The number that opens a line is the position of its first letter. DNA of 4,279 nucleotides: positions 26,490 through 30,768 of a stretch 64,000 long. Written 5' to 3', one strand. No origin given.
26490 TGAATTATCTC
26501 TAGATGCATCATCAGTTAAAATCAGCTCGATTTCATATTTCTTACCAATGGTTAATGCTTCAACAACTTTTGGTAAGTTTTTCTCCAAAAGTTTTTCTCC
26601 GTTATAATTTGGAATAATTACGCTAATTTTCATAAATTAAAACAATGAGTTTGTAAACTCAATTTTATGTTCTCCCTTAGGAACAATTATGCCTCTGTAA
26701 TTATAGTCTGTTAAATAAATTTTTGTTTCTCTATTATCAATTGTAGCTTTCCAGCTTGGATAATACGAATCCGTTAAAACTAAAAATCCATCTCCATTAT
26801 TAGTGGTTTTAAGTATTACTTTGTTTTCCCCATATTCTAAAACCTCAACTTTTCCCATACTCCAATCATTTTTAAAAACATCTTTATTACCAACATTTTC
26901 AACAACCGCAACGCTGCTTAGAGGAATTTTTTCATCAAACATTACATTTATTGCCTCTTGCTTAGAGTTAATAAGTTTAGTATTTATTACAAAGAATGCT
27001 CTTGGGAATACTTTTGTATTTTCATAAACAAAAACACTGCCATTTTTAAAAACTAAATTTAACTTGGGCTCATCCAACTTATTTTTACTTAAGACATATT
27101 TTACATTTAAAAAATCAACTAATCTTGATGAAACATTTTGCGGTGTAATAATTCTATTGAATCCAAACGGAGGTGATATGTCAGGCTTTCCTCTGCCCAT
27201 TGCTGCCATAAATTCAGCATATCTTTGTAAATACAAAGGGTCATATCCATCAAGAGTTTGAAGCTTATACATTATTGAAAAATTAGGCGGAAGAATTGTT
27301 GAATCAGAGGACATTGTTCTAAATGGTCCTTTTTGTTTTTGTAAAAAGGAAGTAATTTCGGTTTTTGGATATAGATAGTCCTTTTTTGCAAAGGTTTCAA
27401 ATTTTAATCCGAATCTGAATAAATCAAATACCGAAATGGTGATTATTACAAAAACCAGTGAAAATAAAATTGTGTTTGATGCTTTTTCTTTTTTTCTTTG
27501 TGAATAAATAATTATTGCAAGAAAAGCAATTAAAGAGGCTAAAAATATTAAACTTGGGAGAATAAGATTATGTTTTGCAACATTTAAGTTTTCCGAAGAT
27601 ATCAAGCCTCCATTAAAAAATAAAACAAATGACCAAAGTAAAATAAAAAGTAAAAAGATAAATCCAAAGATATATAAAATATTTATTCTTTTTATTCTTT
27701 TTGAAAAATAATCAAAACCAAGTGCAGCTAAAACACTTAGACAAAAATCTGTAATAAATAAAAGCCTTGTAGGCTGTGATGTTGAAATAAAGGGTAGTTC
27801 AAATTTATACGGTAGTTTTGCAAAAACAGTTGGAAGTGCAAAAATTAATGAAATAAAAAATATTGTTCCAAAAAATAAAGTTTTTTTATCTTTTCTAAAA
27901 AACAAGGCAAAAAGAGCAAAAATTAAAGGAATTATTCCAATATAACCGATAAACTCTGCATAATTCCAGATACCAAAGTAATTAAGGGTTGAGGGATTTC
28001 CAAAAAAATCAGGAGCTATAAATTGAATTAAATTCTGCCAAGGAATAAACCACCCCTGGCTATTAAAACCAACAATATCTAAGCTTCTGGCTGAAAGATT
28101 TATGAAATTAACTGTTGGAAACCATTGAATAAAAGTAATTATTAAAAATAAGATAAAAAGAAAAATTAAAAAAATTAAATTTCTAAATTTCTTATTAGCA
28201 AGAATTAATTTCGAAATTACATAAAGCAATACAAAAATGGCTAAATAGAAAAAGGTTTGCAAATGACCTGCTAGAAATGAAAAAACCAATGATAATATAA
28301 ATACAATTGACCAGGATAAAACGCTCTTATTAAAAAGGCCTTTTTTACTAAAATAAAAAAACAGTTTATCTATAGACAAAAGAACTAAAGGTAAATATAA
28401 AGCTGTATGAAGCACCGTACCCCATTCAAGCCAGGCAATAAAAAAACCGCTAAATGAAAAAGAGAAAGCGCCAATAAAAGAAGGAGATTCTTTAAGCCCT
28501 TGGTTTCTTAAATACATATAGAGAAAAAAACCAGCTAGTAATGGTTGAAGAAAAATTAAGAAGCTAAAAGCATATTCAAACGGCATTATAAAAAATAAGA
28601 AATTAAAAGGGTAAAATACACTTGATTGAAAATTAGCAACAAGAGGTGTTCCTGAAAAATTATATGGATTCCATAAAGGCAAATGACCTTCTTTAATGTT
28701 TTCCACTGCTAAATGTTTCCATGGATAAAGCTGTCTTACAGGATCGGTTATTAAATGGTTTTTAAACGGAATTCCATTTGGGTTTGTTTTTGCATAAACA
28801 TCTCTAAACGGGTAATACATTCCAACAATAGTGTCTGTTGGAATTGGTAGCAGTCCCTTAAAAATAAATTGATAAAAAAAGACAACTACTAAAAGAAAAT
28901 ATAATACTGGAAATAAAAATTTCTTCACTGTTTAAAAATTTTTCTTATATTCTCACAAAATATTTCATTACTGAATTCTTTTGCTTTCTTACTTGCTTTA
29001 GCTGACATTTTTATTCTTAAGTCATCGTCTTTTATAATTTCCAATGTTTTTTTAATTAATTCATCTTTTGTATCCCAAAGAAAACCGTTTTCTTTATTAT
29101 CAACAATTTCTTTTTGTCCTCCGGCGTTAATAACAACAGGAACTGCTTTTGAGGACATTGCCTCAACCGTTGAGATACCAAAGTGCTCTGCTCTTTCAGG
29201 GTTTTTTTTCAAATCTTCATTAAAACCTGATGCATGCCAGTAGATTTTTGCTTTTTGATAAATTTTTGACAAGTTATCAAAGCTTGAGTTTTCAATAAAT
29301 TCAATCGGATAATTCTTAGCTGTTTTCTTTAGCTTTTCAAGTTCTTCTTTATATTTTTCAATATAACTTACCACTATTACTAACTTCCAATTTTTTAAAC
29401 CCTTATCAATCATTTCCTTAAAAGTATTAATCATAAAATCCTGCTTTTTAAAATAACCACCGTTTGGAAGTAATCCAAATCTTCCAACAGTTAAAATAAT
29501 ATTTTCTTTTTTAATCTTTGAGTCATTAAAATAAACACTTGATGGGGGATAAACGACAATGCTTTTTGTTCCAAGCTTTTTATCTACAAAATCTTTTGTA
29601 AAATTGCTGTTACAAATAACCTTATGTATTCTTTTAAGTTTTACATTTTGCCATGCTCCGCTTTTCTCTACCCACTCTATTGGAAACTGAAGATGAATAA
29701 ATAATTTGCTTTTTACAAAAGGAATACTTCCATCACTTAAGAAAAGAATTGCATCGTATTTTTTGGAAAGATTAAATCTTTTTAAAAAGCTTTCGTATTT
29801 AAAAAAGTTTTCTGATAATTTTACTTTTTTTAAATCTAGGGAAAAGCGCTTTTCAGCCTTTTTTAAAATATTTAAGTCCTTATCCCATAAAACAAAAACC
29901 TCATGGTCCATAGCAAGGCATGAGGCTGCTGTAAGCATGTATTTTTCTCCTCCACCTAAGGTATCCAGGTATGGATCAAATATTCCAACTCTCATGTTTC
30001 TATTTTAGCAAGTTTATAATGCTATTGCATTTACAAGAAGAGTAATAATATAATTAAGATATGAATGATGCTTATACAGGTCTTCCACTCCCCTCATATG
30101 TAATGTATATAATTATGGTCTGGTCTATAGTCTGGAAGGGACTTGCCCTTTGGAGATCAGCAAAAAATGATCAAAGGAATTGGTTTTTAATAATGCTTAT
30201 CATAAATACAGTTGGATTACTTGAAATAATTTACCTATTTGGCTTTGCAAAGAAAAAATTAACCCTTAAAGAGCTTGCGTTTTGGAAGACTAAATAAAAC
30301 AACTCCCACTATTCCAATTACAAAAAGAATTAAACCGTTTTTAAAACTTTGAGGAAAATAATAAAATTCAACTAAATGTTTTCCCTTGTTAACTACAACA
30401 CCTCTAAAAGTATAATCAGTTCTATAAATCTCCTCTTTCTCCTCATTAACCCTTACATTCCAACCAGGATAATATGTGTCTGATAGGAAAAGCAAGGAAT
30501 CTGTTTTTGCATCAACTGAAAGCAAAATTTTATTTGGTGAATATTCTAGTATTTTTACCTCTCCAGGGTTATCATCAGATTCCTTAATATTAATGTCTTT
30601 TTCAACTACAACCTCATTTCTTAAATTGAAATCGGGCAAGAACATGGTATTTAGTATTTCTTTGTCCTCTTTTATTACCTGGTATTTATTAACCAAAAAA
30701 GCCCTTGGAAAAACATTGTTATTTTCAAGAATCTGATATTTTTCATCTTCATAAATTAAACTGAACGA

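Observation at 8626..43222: Two YfhO-type families share a C-terminal YYPGW beta-sandwich but differ in N-terminal cores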

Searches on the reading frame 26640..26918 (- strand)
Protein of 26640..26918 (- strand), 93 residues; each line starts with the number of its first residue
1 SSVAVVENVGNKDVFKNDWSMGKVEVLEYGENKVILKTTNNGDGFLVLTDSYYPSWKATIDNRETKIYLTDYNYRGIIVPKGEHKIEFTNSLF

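Call 11: search_protein_families(library=pfam, proteins=[window:26640-26918:-], max_evalue=10)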
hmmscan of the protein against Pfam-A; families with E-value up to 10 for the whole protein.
seq(93 aa): 1 family
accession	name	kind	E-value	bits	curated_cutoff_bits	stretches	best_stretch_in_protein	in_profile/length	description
PF09586.16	YfhO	-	1.7e-07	30.5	28.5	1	23-89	755-822/835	Bacterial membrane protein YfhO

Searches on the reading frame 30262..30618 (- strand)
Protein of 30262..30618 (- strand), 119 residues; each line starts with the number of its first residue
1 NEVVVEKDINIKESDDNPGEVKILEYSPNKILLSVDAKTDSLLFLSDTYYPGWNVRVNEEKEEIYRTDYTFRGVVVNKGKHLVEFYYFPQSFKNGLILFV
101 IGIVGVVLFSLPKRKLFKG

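Call 11: search_protein_families(library=pfam, proteins=[window:30262-30618:-], max_evalue=10)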
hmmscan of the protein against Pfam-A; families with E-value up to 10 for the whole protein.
seq(119 aa): 1 family
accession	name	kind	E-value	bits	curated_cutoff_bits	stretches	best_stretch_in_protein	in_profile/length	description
PF09586.16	YfhO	-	1.7e-14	53.6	28.5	1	20-98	755-834/835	Bacterial membrane protein YfhO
